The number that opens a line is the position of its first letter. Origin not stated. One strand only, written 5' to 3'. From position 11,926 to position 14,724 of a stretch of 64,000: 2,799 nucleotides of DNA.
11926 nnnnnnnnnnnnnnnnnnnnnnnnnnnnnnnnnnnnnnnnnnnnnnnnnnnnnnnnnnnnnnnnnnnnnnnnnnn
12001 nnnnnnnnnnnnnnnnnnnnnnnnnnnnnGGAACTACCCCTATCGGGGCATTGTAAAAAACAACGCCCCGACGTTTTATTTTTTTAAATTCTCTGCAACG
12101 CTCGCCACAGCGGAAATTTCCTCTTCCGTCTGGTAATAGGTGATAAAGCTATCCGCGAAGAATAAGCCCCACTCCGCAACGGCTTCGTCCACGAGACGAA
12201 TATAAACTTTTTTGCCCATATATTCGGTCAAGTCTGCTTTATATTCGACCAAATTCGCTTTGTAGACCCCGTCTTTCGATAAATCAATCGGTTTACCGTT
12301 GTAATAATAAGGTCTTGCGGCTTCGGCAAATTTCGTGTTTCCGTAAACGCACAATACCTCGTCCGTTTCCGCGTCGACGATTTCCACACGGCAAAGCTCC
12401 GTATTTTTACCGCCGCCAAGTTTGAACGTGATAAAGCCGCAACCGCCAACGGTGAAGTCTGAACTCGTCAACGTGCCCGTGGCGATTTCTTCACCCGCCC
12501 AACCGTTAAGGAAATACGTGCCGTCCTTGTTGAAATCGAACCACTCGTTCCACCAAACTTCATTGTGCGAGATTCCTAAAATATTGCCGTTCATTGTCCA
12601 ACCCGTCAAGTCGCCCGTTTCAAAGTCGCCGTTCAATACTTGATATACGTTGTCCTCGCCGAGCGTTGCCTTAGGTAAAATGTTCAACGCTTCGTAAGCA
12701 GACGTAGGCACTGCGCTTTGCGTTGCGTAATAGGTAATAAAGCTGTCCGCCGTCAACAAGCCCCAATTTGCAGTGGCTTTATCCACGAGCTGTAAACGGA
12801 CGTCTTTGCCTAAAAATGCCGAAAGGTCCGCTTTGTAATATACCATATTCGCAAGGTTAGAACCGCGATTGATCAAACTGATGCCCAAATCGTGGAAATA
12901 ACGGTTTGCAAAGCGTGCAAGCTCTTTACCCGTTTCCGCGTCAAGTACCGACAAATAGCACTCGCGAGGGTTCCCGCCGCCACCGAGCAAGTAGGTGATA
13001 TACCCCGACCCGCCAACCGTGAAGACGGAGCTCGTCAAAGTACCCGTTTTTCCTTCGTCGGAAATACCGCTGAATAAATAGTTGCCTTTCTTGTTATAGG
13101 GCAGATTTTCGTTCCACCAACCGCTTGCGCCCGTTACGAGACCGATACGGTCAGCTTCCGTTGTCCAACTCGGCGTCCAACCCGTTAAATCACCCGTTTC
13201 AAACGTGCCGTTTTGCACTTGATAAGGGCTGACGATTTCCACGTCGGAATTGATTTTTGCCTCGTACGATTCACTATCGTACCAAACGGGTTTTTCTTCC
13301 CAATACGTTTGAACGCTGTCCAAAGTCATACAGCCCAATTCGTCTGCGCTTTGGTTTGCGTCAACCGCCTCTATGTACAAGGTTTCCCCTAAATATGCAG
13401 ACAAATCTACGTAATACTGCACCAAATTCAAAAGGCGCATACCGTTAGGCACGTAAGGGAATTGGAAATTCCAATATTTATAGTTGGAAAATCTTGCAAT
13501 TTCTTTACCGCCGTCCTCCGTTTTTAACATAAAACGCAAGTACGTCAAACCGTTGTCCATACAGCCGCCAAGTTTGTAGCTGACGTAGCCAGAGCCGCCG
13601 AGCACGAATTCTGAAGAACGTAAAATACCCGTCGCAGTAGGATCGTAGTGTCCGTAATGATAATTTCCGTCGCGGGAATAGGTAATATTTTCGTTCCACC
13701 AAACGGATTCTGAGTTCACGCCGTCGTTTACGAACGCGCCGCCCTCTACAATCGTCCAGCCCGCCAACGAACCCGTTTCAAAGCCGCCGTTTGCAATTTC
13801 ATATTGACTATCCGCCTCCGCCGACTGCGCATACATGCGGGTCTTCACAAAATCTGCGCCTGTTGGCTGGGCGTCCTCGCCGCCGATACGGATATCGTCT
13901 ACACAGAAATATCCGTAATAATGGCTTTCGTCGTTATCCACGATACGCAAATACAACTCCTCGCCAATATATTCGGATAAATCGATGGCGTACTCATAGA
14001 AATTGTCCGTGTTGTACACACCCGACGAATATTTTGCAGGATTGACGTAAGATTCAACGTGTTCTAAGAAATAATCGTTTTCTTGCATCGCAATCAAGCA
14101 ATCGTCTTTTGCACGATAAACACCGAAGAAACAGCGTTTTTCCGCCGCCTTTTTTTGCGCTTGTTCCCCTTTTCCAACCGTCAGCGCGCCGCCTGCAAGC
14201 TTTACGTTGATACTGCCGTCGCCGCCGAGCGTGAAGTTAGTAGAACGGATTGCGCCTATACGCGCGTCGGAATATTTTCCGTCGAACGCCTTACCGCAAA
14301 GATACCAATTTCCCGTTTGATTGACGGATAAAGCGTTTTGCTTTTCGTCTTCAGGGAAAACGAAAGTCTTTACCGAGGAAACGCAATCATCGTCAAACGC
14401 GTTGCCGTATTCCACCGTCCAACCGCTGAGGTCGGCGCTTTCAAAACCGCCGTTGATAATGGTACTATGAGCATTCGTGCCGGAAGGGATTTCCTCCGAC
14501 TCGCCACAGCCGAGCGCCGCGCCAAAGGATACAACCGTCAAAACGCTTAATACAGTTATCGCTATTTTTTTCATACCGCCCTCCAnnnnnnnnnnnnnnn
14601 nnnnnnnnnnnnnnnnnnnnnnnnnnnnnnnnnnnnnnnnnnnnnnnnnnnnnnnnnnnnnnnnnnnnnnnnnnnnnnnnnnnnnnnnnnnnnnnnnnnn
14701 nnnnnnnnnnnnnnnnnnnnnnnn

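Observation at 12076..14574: Seven copies of one ~190-aa module make up two non-catalytic secreted proteins in the fructan locus (second protein at 25900-28377)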

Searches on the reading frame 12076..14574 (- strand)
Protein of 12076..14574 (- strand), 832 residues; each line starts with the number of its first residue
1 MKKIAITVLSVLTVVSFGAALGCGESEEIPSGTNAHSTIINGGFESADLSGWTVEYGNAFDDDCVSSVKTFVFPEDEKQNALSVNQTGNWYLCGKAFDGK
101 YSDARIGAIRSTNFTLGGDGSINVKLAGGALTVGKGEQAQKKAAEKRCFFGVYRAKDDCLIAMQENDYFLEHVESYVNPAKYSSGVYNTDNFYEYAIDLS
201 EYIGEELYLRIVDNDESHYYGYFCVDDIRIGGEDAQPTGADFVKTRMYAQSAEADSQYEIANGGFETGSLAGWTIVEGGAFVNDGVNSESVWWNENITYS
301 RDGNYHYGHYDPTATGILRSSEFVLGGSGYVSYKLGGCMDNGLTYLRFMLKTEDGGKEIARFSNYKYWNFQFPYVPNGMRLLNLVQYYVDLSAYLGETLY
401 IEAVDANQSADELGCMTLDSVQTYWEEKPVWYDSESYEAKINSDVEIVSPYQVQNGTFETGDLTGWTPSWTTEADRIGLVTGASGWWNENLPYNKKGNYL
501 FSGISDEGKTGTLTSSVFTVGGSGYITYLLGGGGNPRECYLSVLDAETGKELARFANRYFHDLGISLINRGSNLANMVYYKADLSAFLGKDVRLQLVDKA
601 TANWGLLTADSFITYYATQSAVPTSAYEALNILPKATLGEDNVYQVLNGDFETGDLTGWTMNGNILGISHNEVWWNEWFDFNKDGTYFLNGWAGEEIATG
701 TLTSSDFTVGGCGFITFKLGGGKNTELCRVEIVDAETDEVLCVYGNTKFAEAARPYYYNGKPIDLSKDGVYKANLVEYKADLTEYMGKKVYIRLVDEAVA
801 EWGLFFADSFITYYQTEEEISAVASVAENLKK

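Call 5: search_protein_families(library=pfam, proteins=[window:12076-14574:-], max_evalue=0.1)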
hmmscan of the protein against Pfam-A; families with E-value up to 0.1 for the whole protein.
window:12076-14574:- (832 aa): 2 families
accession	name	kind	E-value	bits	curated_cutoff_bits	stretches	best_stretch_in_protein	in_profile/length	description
PF02018.23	CBM_4_9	-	0.00061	20.6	25.9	0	645-664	3-22/136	Carbohydrate binding domain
PF00932.25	LTD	-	0.046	14.5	34.3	0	39-76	27-70/109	Lamin Tail Domain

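Call 6: search_protein_families(library=ncbifam, proteins=[window:12076-14574:-], max_evalue=0.1)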
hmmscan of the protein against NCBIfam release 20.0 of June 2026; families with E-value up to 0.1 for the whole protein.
window:12076-14574:- (832 aa): 1 family
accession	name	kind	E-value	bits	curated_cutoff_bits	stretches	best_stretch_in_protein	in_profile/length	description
NF033675.1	NTTRR-F1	subfamily_domain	1.4e-09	38.3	70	1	259-277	5-23/155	NTTRR-F1 domain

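Call 13: find_homologous_proteins(query=window:12076-14574:-, max_evalue=0.001)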
Query window:12076-14574:- (832 aa): 1141 proteins with E <= 0.001 among 8000 candidates; the best 120 are listed.
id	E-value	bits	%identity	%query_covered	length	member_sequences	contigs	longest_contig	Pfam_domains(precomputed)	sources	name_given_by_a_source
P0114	0.0e+0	1750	90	100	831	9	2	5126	-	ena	-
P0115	0.0e+0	1629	83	100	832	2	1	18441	-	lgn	-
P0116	0.0e+0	1619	83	100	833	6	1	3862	-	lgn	-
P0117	0.0e+0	1610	83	100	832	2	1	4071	-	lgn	-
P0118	0.0e+0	1598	82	100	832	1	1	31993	-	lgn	-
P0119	0.0e+0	1594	82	100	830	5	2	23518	-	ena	-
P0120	0.0e+0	1579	81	100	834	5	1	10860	-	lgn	-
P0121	0.0e+0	1571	81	100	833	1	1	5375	-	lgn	-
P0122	0.0e+0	1568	80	100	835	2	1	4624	-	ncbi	-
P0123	0.0e+0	1562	79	100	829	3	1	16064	-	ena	-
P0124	0.0e+0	1559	81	100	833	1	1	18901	-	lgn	-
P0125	0.0e+0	1558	80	100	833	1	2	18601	-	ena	-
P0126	0.0e+0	1552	78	100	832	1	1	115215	-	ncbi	-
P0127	0.0e+0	1551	80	100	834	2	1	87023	-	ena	-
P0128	0.0e+0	1542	79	100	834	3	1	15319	-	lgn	-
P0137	0.0e+0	1329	71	100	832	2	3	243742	-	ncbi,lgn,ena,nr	ncbi:MAG: hypothetical protein IJY11_02445 [Clostridia bacterium]|nr:hypothetical protein [Clostridi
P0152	0.0e+0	1151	60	100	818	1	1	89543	-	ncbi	-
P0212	0.0e+0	1098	61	100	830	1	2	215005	-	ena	-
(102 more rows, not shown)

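Call 45: find_encoding_contigs(protein=window:12076-14574:-, flank=10000, max_places=4)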
Protein window:12076-14574:- (832 aa): 6 contigs read that carry it; 3 places shown.
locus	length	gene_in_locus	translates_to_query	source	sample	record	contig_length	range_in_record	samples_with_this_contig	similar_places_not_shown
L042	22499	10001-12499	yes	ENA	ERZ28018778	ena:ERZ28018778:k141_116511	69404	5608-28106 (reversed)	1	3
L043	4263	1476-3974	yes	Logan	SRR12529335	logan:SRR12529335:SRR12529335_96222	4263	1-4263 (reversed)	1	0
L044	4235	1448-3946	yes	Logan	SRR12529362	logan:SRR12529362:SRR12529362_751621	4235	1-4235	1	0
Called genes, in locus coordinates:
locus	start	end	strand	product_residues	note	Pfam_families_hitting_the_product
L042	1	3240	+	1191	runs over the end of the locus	PF00251:Glyco_hydro_32N, PF08244:Glyco_hydro_32C, PF06439:3keto-disac_hyd (weak)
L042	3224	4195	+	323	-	PF00356:LacI, PF00532:Peripla_BP_1, PF13407:Peripla_BP_4, PF13377:Peripla_BP_3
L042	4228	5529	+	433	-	PF01547:SBP_bac_1, PF13416:SBP_bac_8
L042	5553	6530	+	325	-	PF00528:BPD_transp_1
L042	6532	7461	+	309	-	PF00528:BPD_transp_1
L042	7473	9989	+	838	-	PF13385:Laminin_G_3, PF00251:Glyco_hydro_32N, PF08244:Glyco_hydro_32C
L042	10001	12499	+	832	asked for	-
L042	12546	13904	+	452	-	PF00251:Glyco_hydro_32N, PF08244:Glyco_hydro_32C (weak)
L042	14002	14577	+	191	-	PF09479:Flg_new (faint)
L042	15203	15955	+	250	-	PF03372:Exo_endo_phos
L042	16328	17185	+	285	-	PF02311:AraC_binding, PF07883:Cupin_2, PF00165:HTH_AraC, PF12833:HTH_18, PF00165:HTH_AraC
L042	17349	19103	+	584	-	-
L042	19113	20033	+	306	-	PF00528:BPD_transp_1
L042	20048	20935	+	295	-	PF00528:BPD_transp_1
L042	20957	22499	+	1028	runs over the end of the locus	-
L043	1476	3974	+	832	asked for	-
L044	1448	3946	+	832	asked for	-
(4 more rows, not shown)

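Call 46: find_encoding_contigs(protein=P0137, flank=10000, max_places=1)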
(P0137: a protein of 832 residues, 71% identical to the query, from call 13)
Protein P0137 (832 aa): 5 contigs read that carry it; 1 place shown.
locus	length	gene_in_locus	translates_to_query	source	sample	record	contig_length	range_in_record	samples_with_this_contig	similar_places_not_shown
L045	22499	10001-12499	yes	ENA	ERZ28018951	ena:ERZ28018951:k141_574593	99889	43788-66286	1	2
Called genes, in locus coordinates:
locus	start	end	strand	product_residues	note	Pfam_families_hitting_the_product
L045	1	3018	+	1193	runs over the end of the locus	PF00251:Glyco_hydro_32N, PF08244:Glyco_hydro_32C, PF07550:Shr-like_HID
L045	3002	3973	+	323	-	PF00356:LacI, PF00532:Peripla_BP_1, PF13407:Peripla_BP_4, PF13377:Peripla_BP_3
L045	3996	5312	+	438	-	PF01547:SBP_bac_1, PF13416:SBP_bac_8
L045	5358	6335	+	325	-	PF00528:BPD_transp_1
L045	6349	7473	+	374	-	PF00528:BPD_transp_1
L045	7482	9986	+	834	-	PF13385:Laminin_G_3, PF00251:Glyco_hydro_32N, PF08244:Glyco_hydro_32C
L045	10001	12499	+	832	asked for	-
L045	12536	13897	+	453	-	PF00251:Glyco_hydro_32N, PF08244:Glyco_hydro_32C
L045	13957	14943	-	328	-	PF00710:Asparaginase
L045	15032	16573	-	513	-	PF04932:Wzy_C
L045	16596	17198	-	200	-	PF00908:dTDP_sugar_isom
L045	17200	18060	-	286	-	PF01370:Epimerase, PF04321:RmlD_sub_bind, PF01073:3Beta_HSD (weak), PF07993:NAD_binding_4, PF02719:Polysacc_synt_2, PF16363:GDP_Man_Dehyd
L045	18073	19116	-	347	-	PF01073:3Beta_HSD, PF01370:Epimerase, PF02719:Polysacc_synt_2, PF04321:RmlD_sub_bind, PF16363:GDP_Man_Dehyd, PF07993:NAD_binding_4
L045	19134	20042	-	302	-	PF00483:NTP_transferase, PF12804:NTP_transf_3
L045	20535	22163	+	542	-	PF01235:Na_Ala_symp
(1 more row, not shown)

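Call 47: find_encoding_contigs(protein=P0152, flank=10000, max_places=1)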
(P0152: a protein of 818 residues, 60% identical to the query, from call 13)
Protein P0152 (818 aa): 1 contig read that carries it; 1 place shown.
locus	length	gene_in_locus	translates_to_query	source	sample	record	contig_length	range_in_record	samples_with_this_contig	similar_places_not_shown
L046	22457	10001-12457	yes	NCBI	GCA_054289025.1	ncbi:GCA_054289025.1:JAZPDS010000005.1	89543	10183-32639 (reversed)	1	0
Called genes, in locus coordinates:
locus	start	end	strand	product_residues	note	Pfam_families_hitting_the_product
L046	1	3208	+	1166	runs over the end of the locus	PF00251:Glyco_hydro_32N, PF08244:Glyco_hydro_32C (faint)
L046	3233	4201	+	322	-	PF00356:LacI, PF00532:Peripla_BP_1, PF13407:Peripla_BP_4, PF13377:Peripla_BP_3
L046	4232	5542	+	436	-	PF01547:SBP_bac_1, PF13416:SBP_bac_8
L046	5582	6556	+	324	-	PF00528:BPD_transp_1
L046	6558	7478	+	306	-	PF00528:BPD_transp_1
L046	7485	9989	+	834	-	PF13385:Laminin_G_3, PF00251:Glyco_hydro_32N, PF08244:Glyco_hydro_32C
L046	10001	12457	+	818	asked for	-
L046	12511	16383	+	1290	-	PF07554:FIVAR (faint)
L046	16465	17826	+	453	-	PF00251:Glyco_hydro_32N, PF04616:Glyco_hydro_43 (faint), PF08244:Glyco_hydro_32C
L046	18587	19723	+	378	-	PF03935:SKN1_KRE6_Sbg1, PF00722:Glyco_hydro_16, PF03935:SKN1_KRE6_Sbg1 (weak)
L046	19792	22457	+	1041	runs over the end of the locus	PF02368:Big_2, PF26182:Ig_NUP210_5th (faint), PF02368:Big_2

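Call 48: find_encoding_contigs(protein=P0212, flank=10000, max_places=1)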
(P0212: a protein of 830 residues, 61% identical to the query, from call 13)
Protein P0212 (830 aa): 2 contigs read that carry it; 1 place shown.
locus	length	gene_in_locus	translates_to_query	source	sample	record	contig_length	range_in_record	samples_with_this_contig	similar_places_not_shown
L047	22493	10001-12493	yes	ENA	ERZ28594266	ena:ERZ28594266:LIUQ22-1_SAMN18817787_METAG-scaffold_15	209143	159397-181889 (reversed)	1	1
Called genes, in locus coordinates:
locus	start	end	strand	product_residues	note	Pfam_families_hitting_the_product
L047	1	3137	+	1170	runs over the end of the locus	PF00251:Glyco_hydro_32N, PF08244:Glyco_hydro_32C (faint)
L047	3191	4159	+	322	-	PF00356:LacI, PF00532:Peripla_BP_1, PF13407:Peripla_BP_4, PF13377:Peripla_BP_3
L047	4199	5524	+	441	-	PF01547:SBP_bac_1, PF13416:SBP_bac_8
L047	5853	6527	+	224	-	PF00528:BPD_transp_1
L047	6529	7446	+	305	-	PF00528:BPD_transp_1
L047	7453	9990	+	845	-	PF13385:Laminin_G_3, PF00251:Glyco_hydro_32N, PF08244:Glyco_hydro_32C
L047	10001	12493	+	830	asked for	-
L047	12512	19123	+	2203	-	-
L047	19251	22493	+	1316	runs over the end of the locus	PF07554:FIVAR (faint)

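Call 61: find_related_loci(query=window:12076-14574:-, collection=genome_contigs, flank=6000)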
Query window:12076-14574:- (832 aa) in genome_contigs; peptide patterns used: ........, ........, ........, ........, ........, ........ (x = any residue, [..] = any of these).
41 stretches matched a pattern; 17 encode a relative of the query (tblastn E <= 1e-3); 17 distinct loci.
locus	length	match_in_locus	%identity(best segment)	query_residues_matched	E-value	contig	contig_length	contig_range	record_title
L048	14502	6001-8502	80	1-832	0e+0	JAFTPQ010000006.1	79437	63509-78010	MAG: Clostridia bacterium isolate RGIG4035 Roe_deer_Cecum-5__c3161, whole genome shotgun sequence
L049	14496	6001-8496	71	1-830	0e+0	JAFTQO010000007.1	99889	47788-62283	MAG: Clostridia bacterium isolate RGIG4059 Roe_deer_Cecum.Co__c1806785, whole genome shotgun sequence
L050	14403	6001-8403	64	40-832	0e+0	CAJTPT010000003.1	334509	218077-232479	MAG TPA_asm: uncultured Christensenella sp. isolate MGBC105282 genome assembly, contig: MGBC105282.3, whole genome shotg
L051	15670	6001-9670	61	1-830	0e+0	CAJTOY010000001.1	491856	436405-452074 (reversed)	MAG TPA_asm: uncultured Christensenella sp. isolate MGBC106726 genome assembly, contig: MGBC106726.1, whole genome shotg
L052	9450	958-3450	60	1-830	0e+0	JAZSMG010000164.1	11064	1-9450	MAG: Christensenellaceae bacterium isolate T1900044555_TS20190021.MAGScoT_cleanbin_000036 SGB_291_k141_285019, whole gen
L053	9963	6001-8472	59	2-830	0e+0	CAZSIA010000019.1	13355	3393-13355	MAG TPA_asm: uncultured Anaeroplasmataceae bacterium isolate SRP315200_co1_661 genome assembly, contig: NODE_9768_length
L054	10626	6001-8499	60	1-831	0e+0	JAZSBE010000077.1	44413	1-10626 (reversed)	MAG: Eubacteriales bacterium isolate T1900044928_TS20190394.MAGScoT_cleanbin_000057 SGB_3403_k141_916552, whole genome s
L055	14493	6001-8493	62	1-816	0e+0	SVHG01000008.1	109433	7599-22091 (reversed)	MAG: Clostridiales bacterium isolate SIG378 NODE_108_length_109433_cov_39.789916, whole genome shotgun sequence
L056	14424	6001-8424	60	2-830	0e+0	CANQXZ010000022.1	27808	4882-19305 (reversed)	MAG: uncultured Clostridia bacterium isolate Lapin-025__bin61 genome assembly, contig: Lapin-025__NODE_1302_length_27808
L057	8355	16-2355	60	35-830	0e+0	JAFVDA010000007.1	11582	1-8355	MAG: Clostridia bacterium isolate RGIG5059 Roe_deer_Rumen.Co__c127523, whole genome shotgun sequence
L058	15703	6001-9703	63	28-830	0e+0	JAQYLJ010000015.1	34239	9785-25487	MAG: Clostridia bacterium isolate SUG2050 k141_175690, whole genome shotgun sequence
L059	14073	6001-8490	72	2-832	0e+0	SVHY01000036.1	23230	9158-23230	MAG: Clostridiales bacterium isolate SIG396 NODE_42346_length_23230_cov_2.365797, whole genome shotgun sequence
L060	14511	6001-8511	62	2-832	0e+0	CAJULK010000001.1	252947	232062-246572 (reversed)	MAG TPA_asm: uncultured Christensenellaceae bacterium isolate MGBC159740 genome assembly, contig: MGBC159740.1, whole ge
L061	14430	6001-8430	53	1-830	0e+0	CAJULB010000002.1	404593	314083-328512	MAG TPA_asm: uncultured Christensenellaceae bacterium isolate MGBC156628 genome assembly, contig: MGBC156628.2, whole ge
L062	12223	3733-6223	58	9-822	0e+0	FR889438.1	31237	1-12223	Firmicutes bacterium CAG:449 genomic scaffold, scf166, whole genome shotgun sequence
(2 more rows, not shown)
